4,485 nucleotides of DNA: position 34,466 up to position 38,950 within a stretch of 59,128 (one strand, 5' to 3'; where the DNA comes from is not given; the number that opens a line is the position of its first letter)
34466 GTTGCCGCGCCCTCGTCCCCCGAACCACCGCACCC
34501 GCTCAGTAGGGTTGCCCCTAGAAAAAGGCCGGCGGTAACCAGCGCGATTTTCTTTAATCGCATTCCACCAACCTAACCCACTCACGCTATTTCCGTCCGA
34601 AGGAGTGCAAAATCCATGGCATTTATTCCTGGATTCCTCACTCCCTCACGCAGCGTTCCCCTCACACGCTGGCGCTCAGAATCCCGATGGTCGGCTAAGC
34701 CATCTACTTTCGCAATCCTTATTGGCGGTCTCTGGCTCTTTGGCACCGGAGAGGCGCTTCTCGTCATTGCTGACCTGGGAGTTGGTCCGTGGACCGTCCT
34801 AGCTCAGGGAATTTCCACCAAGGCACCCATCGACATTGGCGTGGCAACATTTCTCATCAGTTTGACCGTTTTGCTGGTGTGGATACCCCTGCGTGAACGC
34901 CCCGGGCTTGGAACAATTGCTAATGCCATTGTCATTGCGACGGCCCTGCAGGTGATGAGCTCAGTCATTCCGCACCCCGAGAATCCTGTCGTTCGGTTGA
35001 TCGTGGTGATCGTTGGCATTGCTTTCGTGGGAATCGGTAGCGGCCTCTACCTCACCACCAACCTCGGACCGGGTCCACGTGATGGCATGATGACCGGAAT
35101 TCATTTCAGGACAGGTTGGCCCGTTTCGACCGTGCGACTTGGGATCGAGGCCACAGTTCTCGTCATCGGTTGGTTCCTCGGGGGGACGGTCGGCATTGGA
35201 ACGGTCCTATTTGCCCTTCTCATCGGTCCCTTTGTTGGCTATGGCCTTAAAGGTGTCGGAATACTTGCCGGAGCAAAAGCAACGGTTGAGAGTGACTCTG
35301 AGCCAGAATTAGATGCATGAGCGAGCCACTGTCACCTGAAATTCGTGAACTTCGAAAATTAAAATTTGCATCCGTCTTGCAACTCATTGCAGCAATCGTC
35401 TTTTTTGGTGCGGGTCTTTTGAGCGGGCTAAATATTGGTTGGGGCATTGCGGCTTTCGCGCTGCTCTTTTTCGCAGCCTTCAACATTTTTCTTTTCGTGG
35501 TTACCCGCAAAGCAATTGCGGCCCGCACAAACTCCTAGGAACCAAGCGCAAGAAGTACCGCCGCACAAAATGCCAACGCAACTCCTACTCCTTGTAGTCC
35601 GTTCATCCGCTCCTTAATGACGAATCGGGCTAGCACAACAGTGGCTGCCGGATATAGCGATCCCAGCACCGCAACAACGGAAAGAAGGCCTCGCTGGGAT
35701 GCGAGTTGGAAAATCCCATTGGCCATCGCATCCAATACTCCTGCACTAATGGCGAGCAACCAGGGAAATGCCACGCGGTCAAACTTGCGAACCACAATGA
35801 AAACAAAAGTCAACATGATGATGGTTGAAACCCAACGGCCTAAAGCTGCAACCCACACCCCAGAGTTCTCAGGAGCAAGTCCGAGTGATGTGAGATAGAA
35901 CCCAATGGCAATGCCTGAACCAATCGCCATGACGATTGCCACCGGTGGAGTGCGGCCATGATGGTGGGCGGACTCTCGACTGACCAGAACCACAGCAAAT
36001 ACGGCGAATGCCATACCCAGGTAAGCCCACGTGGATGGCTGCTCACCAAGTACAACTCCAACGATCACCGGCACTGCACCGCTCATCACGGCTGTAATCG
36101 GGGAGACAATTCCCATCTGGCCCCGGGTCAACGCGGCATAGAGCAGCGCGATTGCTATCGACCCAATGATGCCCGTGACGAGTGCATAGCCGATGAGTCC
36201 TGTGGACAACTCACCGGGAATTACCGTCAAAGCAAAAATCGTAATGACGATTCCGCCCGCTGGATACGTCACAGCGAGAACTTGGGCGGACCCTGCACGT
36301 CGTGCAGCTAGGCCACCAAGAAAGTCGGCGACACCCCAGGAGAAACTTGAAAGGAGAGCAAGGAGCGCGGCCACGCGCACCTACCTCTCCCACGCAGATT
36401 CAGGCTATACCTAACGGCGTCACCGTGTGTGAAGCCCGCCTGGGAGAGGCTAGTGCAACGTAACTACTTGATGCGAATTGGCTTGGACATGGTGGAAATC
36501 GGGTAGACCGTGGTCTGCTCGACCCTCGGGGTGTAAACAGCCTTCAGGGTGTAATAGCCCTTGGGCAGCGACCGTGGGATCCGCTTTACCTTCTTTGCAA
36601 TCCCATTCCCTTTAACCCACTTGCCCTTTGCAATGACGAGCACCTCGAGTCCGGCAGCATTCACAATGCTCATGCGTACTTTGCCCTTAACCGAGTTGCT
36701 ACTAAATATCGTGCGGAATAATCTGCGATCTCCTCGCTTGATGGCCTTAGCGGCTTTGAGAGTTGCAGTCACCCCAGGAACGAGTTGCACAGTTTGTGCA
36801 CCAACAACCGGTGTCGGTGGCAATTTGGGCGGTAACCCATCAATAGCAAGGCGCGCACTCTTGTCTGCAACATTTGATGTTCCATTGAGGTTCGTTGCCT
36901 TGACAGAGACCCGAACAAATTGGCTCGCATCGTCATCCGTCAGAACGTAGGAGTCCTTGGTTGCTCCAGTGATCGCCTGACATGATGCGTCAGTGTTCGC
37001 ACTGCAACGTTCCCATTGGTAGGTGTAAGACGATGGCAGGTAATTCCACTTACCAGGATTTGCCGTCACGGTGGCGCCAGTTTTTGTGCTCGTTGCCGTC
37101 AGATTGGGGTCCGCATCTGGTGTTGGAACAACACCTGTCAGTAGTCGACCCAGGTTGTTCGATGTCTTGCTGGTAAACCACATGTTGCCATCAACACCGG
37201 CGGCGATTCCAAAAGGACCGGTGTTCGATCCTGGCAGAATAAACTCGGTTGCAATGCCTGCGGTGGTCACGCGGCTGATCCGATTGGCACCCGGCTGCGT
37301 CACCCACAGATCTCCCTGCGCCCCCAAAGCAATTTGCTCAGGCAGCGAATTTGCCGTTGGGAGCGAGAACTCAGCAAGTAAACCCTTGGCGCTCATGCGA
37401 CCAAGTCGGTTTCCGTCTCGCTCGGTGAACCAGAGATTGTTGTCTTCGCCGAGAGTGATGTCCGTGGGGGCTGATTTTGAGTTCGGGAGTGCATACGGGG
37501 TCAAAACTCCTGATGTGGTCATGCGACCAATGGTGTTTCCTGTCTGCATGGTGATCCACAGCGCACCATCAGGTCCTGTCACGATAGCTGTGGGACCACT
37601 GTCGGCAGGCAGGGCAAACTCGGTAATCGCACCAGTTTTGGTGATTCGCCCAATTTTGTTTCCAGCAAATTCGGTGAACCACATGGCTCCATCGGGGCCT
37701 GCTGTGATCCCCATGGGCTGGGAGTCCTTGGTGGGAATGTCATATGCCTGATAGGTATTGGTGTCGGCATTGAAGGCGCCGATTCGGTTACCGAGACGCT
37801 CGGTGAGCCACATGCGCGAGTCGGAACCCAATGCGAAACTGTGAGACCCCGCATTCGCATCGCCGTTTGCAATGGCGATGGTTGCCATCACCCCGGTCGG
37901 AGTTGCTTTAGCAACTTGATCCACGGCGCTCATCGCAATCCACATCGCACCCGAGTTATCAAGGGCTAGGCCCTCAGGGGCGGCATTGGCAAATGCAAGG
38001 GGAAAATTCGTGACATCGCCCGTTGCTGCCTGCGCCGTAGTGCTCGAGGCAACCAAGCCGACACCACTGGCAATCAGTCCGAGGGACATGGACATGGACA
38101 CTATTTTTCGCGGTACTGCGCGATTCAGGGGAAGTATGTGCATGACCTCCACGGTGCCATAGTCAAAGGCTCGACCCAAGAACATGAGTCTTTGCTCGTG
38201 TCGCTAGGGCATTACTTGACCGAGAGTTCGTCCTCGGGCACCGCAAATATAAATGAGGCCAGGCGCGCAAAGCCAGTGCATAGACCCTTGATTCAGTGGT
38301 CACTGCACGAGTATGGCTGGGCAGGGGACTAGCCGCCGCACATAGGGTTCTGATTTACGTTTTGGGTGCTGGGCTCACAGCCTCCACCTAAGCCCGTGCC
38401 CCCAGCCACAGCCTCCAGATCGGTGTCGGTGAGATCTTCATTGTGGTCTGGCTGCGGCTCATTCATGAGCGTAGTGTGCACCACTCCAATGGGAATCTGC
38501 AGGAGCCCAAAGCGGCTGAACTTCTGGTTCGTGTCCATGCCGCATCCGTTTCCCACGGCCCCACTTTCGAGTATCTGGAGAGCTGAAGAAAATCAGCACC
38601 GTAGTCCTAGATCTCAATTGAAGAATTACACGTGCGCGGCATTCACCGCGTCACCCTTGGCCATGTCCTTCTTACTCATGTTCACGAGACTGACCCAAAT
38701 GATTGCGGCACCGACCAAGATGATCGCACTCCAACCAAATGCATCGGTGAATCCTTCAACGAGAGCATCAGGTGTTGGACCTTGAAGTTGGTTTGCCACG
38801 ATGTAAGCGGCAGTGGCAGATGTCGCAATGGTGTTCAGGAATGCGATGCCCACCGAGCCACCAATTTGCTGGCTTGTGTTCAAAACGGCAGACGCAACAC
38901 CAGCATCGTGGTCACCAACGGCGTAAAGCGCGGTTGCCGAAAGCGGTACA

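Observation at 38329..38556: Orphan ORF with a textbook double-glycine secretion leader and a 22-aa Gly/Cys core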

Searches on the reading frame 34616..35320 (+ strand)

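Call 6: search_protein_families(library=pfam, max_evalue=10, proteins=[window:34616-35320:+])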
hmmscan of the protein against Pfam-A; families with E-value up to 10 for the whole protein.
window:34616-35320:+ (234 aa): 4 families
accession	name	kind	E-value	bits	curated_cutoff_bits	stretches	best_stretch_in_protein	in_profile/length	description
PF02588.21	YitT_membrane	-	1e-05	25.5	24.3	1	34-202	5-168/205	Uncharacterised 5xTM membrane BCR, YitT family COG1284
PF05875.18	Ceramidase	-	0.0055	16.6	32.5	1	100-148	26-72/259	Ceramidase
PF11168.14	DUF2955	-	0.017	15.5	25.5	1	63-116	38-91/140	Protein of unknown function (DUF2955)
PF15141.11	UQCC3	-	7.6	7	33.6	0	180-202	6-28/87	Ubiquinol-cytochrome-c reductase complex assembly factor 3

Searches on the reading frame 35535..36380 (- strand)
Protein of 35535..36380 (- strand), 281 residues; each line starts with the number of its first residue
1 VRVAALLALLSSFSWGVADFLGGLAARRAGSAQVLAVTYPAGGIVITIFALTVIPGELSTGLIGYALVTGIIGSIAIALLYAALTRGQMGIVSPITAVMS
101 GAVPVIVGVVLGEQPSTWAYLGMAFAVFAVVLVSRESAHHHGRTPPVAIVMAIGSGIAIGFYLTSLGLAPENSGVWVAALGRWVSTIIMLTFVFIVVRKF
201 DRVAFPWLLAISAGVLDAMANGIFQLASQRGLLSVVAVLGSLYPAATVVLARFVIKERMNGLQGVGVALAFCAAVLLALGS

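Call 6: search_protein_families(library=pfam, max_evalue=10, proteins=[window:35535-36380:-])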
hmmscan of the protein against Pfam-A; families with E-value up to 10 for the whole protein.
window:35535-36380:- (281 aa): 2 families
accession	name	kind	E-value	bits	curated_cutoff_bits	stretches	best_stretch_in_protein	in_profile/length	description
PF00892.27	EamA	-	6.3e-20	72.3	28.2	2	4-134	3-134/135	EamA-like transporter family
PF10639.15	TMEM234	-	0.19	12.3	30.1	1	74-133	52-112/113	Putative transmembrane family 234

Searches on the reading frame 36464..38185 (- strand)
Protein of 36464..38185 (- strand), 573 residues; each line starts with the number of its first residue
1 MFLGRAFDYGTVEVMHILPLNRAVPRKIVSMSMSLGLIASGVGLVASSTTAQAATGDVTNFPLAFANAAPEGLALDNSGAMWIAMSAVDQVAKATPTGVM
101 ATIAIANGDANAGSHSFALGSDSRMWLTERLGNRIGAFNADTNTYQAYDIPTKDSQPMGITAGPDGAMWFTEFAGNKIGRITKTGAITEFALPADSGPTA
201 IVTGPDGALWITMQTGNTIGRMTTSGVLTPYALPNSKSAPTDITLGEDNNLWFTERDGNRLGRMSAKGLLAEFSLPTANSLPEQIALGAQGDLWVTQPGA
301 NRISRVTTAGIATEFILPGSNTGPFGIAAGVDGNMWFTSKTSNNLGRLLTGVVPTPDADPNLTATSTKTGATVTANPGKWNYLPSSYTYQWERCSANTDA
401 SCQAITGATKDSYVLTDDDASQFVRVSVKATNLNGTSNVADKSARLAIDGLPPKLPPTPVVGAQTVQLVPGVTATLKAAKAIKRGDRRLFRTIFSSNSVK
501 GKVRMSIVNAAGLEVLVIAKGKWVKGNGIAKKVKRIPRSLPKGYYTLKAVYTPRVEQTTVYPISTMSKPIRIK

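Call 6: search_protein_families(library=pfam, max_evalue=10, proteins=[window:36464-38185:-])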
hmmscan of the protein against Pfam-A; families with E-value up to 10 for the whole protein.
window:36464-38185:- (573 aa): 9 families
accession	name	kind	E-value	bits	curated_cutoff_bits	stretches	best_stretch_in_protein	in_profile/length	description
PF24684.1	Vgb_lyase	-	2.6e-118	394.5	50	2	58-307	3-250/290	Virginiamycin B lyase family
PF08450.18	SGL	-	3.2e-13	50.3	26.3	4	123-213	146-244/246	SMP-30/Gluconolactonase/LRE-like region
PF20067.5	SSL_N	-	5.5e-10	39.4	18.9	2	190-217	15-42/46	Strictosidine synthase-like, N-terminal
PF07494.17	Reg_prop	-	4e-06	26.8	20.4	0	199-212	8-21/24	Two component regulator propeller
PF13449.12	Phytase-like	-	2.2e-05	25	27.6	1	282-396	70-184/284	Esterase-like activity of phytase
PF01436.27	NHL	-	0.0028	18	20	0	70-86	4-20/28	NHL repeat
PF23500.1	DUF7133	-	0.089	12.5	27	1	196-211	329-344/385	Domain of unknown function (DUF7133)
PF00378.25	ECH_1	-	0.17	11.6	27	1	99-160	108-169/251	Enoyl-CoA hydratase/isomerase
PF21882.2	Gp53-like_C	-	1.3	10.1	24.9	1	48-120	12-83/84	Putative tail fiber protein gp53-like, C-terminal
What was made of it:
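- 36464..38185 (-): Downstream neighbour after the deletion: Vgb_lyase-family beta-propeller protein. Not part of the system. PF24684 at 2.6e-118 (call 6).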

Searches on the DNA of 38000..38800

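Call 42: search_rna_families(source=window, start=38000, end=38800, threshold=evalue, max_evalue=1)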
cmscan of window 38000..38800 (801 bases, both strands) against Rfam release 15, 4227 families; matches with E-value up to 1: 0.
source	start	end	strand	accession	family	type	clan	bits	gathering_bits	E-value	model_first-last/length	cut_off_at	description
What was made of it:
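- No Rfam match (call 42).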
